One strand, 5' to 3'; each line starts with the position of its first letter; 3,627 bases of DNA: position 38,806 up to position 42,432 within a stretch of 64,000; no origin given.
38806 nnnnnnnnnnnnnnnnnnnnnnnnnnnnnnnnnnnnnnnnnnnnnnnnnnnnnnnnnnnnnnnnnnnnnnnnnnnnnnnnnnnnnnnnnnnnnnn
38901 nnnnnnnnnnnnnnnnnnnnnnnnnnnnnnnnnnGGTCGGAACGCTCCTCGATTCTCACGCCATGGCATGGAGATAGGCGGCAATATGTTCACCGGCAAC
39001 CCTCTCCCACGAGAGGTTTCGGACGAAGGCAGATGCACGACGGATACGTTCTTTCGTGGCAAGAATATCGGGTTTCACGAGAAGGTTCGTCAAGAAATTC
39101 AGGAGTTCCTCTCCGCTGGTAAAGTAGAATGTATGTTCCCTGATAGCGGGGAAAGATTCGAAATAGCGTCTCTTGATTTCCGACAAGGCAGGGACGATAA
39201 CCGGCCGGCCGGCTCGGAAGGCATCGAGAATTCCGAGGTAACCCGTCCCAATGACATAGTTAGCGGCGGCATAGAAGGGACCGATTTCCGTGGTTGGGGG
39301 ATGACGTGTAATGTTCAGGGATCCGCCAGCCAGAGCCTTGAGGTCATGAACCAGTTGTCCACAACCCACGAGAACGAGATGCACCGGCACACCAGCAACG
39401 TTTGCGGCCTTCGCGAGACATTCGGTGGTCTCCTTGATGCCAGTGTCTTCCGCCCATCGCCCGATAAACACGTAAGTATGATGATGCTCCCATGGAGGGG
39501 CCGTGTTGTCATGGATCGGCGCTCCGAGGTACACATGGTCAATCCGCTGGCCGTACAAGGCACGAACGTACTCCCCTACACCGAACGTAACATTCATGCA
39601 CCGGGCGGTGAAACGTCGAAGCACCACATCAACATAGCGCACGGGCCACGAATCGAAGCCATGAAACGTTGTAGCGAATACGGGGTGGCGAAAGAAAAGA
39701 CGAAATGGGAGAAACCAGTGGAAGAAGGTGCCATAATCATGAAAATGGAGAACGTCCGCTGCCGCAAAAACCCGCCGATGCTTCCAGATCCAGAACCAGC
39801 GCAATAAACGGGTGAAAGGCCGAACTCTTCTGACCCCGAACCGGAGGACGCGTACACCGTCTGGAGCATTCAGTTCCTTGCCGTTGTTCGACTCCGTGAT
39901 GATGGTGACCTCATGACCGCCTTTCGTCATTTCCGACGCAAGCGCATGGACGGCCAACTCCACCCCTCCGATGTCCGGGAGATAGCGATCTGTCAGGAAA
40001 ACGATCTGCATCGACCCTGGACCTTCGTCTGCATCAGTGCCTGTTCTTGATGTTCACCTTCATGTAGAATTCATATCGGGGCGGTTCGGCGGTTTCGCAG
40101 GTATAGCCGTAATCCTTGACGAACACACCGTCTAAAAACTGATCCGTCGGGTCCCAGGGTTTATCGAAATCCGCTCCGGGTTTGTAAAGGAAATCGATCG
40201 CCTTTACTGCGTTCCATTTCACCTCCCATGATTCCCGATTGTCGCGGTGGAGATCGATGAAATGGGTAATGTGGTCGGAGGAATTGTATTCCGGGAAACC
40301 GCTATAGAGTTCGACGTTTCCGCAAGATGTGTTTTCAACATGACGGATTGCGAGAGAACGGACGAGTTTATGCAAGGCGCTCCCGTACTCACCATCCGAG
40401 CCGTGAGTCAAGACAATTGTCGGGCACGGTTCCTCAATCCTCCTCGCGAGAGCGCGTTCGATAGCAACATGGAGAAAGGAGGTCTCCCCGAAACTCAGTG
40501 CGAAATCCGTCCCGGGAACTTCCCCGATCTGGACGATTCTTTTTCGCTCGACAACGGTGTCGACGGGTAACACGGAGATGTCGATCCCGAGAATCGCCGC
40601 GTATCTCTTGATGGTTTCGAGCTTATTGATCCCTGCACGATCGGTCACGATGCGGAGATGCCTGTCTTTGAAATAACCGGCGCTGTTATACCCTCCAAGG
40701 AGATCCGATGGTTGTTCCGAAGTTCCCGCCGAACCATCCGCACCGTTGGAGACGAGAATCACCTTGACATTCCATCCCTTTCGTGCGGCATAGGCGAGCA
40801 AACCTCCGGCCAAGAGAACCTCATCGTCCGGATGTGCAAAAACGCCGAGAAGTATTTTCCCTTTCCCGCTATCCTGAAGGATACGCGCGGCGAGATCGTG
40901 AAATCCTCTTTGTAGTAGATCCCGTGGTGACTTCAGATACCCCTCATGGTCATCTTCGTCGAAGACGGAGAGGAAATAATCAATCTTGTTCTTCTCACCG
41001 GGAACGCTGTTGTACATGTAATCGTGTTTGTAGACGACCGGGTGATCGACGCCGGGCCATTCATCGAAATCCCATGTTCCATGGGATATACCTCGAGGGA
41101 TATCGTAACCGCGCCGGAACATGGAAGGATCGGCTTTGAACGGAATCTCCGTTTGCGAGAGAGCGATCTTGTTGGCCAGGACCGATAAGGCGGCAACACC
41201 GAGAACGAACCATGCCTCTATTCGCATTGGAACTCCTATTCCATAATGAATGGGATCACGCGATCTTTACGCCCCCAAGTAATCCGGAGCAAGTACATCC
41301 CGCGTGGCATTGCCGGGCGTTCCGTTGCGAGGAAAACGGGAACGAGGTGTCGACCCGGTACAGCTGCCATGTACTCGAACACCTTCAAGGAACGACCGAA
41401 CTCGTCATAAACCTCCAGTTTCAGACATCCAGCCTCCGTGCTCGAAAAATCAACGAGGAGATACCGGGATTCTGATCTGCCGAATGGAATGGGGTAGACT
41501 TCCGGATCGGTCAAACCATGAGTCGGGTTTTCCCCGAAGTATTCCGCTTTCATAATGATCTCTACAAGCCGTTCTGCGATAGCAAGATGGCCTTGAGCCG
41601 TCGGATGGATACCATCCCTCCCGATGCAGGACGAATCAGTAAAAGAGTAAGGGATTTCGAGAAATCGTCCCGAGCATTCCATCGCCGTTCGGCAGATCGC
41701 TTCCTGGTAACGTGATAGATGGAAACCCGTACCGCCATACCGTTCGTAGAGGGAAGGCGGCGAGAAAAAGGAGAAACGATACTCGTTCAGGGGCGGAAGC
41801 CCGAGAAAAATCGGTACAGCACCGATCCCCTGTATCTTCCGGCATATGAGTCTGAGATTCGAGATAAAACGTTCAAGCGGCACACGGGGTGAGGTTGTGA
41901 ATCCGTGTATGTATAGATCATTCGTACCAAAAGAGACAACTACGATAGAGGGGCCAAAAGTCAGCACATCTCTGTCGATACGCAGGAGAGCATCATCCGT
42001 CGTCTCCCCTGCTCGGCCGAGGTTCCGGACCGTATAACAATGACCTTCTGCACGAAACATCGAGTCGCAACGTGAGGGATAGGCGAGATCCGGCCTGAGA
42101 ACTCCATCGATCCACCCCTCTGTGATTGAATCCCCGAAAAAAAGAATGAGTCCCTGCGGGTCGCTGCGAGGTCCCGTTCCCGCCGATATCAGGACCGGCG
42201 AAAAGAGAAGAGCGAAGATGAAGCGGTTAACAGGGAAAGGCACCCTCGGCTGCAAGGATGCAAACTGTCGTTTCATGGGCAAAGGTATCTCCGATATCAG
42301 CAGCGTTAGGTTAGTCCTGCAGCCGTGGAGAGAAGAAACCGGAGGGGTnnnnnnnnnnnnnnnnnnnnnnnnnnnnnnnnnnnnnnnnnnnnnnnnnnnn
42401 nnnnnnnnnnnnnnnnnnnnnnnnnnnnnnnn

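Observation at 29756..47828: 18-kb co-directional array fusing an HgdB/activase radical-enzyme pair to a glycan-modification locus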

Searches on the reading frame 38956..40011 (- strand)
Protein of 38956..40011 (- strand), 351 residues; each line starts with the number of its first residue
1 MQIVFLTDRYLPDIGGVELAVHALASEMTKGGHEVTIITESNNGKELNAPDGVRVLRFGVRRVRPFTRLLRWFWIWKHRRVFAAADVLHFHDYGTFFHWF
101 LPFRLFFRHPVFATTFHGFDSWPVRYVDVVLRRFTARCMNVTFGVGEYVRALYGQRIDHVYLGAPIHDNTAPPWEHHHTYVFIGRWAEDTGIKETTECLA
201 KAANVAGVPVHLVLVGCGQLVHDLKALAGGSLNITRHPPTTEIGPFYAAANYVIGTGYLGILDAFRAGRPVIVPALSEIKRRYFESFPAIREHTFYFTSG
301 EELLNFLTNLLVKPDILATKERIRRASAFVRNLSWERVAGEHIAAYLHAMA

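Call 3: search_protein_families(library=pfam, proteins=[window:38956-40011:-], max_evalue=0.01)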
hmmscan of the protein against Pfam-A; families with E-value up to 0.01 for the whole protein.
window:38956-40011:- (351 aa): 3 families
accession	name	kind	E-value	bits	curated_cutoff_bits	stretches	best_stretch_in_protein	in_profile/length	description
PF13439.12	Glyco_transf_4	-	4.4e-14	53.3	28.5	1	14-152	1-147/170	Glycosyltransferase Family 4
PF13579.12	Glyco_trans_4_4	-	8e-10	39.7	29.7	1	15-153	1-142/158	Glycosyl transferase 4-like domain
PF13692.12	Glyco_trans_1_4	-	0.0012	19.5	27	1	179-276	3-108/142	Glycosyl transferases group 1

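Call 5: search_protein_families(library=ncbifam, proteins=[window:38956-40011:-], max_evalue=0.01)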
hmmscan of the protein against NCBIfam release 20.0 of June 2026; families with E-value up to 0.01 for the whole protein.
window:38956-40011:- (351 aa): 2 families
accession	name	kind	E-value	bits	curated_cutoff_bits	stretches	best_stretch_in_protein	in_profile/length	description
NF049988.1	MGlcDAGSynMgs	equivalog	5.6e-07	29.2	400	1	1-92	1-94/398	alpha-monoglucosyldiacylglycerol synthase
TIGR04047.1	MSMEG_0565_glyc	hypoth_equivalog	0.001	18.3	259.85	0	259-346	291-371/373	MSMEG_0565 family glycosyltransferase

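Call 83: search_solved_structures(query=window:38956-40011:-, max_evalue=0.001)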
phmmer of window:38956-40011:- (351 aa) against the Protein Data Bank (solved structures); distinct sequences matched with E-value up to 0.001: 0.

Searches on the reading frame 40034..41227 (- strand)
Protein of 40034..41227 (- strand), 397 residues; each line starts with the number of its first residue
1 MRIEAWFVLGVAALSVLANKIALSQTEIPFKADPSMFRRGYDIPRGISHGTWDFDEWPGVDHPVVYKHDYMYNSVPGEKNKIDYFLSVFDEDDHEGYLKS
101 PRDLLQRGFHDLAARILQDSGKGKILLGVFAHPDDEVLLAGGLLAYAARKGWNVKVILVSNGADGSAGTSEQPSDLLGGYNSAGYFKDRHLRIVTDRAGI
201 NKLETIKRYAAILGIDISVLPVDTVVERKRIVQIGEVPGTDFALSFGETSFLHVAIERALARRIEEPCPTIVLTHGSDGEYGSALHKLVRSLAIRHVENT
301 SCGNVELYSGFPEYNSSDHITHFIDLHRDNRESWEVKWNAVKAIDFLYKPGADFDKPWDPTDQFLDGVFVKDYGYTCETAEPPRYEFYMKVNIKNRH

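Call 3: search_protein_families(library=pfam, proteins=[window:40034-41227:-], max_evalue=0.01)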
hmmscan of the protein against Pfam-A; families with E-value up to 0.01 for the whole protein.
window:40034-41227:- (397 aa): 1 family
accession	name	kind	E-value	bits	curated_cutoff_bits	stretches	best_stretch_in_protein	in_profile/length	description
PF02585.22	PIG-L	-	5e-13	50.1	28.2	1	129-294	3-126/129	GlcNAc-PI de-N-acetylase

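Call 5: search_protein_families(library=ncbifam, proteins=[window:40034-41227:-], max_evalue=0.01)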
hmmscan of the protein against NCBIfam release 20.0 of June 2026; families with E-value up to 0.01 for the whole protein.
window:40034-41227:- (397 aa): 2 families
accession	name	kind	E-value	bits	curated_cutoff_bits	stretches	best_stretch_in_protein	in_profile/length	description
TIGR03445.1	mycothiol_MshB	equivalog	1.2e-05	25.3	224.35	1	129-166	3-40/284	N-acetyl-1-D-myo-inositol-2-amino-2-deoxy-alpha-D-glucopyranoside deacetylase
TIGR04001.1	thiol_BshB1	equivalog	0.00032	20.5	182.5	1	127-172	5-50/226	bacillithiol biosynthesis deacetylase BshB1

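Call 43: find_related_loci(query=window:40034-41227:-, collection=metagenome_contigs, flank=10000)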
Query window:40034-41227:- (397 aa) in metagenome_contigs; peptide patterns used: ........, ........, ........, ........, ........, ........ (x = any residue, [..] = any of these).
263 stretches matched a pattern; 12 encode a relative of the query (tblastn E <= 1e-3); 12 distinct loci.
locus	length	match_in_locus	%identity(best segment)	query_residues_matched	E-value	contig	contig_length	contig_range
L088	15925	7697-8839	53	10-391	9e-138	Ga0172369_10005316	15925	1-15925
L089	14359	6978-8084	53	22-391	4e-137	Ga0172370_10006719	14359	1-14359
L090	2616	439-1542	53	24-391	9e-136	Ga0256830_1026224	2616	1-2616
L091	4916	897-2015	49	14-393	2e-122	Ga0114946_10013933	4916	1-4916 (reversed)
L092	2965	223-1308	51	29-394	6e-124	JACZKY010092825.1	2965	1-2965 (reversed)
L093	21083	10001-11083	55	22-391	2e-124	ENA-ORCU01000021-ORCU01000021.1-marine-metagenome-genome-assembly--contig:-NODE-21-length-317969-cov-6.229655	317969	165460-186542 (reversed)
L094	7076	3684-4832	49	1-392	4e-117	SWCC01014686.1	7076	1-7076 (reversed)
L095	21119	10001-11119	48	14-392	1e-115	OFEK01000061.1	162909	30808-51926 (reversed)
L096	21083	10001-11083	55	22-391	2e-124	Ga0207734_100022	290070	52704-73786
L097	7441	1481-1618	50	127-172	7e-7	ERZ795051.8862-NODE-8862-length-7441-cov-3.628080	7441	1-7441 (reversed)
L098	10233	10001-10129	49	129-171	5e-6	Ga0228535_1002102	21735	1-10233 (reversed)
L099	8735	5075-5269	34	119-183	2e-5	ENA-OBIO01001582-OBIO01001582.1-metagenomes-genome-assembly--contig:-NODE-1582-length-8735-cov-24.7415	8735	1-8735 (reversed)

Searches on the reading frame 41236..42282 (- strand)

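Call 3: search_protein_families(library=pfam, proteins=[window:41236-42282:-], max_evalue=0.01)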
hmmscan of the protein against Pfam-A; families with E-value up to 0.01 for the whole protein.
window:41236-42282:- (348 aa): 2 families
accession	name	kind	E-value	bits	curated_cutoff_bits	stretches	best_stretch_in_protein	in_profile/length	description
PF13472.12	Lipase_GDSL_2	-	3e-20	73.9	32.9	1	48-232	1-176/178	GDSL-like Lipase/Acylhydrolase family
PF00657.28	Lipase_GDSL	-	5.8e-16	59.7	23.6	1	46-239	1-208/208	GDSL-like Lipase/Acylhydrolase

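Call 5: search_protein_families(library=ncbifam, proteins=[window:41236-42282:-], max_evalue=0.01)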
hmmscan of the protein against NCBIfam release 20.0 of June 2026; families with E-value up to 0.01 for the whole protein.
window:41236-42282:- (348 aa): 3 families
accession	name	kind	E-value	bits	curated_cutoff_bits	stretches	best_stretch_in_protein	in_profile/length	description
NF042968.1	AcxylEst_AxeA1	equivalog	1.1e-05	24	700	1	49-144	280-379/459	acetylxylan esterase AxeA1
NF007819.1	PRK10528.1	equivalog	0.0001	22.1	270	1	40-131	25-112/210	multifunctional acyl-CoA thioesterase I/protease I/lysophospholipase L1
NF045548.1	GDSL_lipase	equivalog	0.0022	17.5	300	1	218-244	200-226/231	Rv0518 family GDSL lipase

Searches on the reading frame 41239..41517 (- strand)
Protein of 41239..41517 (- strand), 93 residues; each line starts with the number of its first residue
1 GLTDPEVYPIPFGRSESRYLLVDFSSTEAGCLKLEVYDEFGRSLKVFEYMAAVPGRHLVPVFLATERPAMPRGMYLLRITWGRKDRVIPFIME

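Call 105: search_protein_families(library=ncbifam, proteins=[window:41239-41517:-], max_evalue=1)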
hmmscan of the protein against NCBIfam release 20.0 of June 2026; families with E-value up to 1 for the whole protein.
seq(93 aa): 1 family
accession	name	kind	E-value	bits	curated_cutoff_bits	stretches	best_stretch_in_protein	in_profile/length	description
TIGR04183.1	Por_Secre_tail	domain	0.011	15.6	23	1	7-85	1-64/72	T9SS type A sorting domain-containing protein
